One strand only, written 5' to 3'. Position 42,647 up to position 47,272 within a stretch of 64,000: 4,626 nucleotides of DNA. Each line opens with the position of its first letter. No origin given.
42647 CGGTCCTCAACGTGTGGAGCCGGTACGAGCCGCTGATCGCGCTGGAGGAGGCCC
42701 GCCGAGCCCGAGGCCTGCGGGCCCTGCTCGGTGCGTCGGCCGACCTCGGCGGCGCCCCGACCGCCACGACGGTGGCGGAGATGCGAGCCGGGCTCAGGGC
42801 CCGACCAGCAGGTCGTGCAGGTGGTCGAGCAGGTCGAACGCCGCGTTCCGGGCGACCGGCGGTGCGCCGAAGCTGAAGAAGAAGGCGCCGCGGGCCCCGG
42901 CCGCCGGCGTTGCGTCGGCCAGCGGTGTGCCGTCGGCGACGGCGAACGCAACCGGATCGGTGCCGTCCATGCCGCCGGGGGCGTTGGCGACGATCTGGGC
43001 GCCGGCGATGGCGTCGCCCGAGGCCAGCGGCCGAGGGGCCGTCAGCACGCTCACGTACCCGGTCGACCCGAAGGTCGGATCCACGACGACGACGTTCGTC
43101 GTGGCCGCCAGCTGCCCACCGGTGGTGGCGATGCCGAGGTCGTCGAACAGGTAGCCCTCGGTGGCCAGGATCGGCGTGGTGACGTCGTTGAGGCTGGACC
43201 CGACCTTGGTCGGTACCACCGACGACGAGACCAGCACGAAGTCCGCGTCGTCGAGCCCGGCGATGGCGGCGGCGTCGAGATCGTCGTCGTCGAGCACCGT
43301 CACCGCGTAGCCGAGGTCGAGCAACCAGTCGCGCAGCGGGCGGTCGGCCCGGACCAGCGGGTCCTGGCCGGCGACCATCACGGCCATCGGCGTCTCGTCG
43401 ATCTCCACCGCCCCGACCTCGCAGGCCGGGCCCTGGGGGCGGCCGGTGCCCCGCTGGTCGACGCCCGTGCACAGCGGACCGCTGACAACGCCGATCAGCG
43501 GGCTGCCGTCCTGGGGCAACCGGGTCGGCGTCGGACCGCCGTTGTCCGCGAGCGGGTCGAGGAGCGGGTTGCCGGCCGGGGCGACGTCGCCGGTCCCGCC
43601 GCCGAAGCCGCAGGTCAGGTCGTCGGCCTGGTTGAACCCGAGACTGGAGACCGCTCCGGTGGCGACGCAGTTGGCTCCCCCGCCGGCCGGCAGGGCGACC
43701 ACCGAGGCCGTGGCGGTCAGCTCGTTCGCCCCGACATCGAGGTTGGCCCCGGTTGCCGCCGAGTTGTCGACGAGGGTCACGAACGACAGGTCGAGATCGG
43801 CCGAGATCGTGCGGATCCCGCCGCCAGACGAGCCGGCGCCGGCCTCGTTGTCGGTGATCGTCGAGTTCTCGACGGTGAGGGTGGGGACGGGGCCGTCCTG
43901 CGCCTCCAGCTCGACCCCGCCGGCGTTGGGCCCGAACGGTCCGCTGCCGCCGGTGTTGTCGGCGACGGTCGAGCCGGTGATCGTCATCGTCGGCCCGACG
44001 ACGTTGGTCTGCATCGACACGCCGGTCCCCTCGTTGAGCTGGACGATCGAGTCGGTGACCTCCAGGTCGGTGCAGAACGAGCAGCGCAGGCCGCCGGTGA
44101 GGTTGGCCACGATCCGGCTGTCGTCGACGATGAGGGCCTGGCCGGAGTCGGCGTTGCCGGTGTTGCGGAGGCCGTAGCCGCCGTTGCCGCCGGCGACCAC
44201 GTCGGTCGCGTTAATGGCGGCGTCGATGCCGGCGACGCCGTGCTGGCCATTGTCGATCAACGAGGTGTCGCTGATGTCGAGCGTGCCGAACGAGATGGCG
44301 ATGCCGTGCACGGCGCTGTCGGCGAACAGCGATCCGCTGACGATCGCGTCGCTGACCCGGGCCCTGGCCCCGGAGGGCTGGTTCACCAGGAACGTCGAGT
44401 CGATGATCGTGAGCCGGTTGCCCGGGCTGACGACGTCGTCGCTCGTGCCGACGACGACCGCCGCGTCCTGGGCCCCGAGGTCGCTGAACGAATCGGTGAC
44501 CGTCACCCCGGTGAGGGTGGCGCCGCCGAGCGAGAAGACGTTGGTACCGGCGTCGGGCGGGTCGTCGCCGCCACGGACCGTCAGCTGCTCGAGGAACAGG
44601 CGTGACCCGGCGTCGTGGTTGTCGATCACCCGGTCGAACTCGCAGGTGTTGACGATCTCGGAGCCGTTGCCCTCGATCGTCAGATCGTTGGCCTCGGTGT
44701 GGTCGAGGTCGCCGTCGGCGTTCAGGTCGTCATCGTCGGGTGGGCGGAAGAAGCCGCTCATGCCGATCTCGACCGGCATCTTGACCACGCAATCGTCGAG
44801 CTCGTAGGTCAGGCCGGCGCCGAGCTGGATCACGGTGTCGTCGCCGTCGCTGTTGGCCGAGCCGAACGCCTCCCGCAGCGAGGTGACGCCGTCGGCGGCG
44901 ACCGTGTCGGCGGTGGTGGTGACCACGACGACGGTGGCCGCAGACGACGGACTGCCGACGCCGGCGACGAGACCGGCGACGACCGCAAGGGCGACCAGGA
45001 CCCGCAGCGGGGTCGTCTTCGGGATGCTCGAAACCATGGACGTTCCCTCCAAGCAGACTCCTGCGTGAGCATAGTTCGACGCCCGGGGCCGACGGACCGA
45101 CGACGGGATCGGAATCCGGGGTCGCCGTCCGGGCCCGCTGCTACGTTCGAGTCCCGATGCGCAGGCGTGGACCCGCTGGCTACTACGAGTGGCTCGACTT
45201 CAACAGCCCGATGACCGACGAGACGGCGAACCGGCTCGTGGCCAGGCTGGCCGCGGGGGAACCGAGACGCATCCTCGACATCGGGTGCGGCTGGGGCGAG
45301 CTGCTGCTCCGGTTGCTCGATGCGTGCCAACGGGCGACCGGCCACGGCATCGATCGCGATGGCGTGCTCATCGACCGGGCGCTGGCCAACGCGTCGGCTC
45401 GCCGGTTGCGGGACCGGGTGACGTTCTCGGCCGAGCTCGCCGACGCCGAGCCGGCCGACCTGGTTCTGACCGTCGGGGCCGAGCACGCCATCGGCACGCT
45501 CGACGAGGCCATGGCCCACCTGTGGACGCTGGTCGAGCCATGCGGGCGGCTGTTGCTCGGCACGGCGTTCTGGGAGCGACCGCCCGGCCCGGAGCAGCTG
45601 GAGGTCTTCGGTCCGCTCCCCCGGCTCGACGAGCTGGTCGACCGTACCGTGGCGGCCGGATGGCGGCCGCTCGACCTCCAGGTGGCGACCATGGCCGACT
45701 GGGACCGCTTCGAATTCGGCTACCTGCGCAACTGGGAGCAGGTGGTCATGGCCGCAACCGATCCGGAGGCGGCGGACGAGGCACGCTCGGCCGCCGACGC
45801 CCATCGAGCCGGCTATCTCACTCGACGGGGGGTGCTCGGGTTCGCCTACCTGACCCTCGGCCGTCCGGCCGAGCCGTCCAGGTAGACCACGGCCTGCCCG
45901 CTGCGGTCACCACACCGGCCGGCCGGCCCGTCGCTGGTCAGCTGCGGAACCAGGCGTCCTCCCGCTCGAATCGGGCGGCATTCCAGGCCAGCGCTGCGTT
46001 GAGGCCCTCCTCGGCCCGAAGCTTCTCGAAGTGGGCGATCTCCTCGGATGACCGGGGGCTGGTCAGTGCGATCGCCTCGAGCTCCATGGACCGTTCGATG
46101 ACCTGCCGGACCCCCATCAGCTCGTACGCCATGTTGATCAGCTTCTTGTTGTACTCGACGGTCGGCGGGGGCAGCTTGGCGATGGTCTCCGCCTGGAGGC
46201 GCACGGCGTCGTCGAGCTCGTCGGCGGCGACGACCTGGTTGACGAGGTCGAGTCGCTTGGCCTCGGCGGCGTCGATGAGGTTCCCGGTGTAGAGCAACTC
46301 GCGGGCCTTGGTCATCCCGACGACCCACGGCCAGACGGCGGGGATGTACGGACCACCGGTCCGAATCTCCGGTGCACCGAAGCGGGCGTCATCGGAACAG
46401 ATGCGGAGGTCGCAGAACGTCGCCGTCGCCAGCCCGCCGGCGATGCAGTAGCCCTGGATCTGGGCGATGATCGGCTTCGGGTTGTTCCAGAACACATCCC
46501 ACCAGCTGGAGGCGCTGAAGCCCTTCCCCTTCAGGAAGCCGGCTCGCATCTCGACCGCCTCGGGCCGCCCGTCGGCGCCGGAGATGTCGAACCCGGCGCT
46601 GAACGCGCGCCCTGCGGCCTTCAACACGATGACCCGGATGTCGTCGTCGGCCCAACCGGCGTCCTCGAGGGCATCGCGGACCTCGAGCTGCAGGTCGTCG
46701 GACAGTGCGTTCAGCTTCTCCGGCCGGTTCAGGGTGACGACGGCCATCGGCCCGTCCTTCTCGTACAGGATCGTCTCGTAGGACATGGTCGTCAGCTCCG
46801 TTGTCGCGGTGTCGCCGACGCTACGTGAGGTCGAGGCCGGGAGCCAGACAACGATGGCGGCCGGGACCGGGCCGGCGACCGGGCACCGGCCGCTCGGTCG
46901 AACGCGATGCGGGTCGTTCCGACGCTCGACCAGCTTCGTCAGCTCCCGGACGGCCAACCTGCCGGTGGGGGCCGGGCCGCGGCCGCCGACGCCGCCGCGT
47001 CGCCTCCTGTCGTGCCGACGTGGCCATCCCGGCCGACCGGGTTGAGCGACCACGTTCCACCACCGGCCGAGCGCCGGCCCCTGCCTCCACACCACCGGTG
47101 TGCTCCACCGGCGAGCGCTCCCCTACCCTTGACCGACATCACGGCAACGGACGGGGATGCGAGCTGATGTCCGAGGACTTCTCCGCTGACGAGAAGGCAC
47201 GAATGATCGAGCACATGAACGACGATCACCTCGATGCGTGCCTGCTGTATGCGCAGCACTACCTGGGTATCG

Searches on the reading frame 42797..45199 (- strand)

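Call 16: search_protein_families(library=pfam, proteins=[window:42797-45199:-], max_evalue=0.001)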
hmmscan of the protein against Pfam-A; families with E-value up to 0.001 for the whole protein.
window:42797-45199:- (801 aa): 1 family
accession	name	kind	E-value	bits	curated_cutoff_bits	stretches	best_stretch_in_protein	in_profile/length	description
PF13229.12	Beta_helix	-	2.3e-09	37.5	25.9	1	260-436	8-149/158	Right handed beta helix region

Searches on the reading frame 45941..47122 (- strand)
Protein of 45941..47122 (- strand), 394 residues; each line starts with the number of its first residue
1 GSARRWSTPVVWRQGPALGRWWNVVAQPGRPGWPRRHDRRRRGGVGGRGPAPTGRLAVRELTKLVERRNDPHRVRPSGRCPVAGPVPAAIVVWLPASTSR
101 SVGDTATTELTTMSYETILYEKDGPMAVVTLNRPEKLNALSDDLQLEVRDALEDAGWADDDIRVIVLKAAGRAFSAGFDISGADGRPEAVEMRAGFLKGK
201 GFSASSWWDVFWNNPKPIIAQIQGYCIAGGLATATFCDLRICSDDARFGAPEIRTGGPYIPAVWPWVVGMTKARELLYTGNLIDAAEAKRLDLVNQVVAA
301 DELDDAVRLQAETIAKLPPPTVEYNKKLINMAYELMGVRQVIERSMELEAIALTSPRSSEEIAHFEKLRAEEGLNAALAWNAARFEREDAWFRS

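Call 16: search_protein_families(library=pfam, proteins=[window:45941-47122:-], max_evalue=0.001)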
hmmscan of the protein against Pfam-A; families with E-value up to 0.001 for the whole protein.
window:45941-47122:- (394 aa): 2 families
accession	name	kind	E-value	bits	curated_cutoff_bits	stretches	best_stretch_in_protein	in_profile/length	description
PF00378.25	ECH_1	-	1.5e-42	146.1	27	1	125-352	5-228/251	Enoyl-CoA hydratase/isomerase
PF16113.10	ECH_2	-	2.2e-18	67.3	27.2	1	127-307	2-181/335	Enoyl-CoA hydratase/isomerase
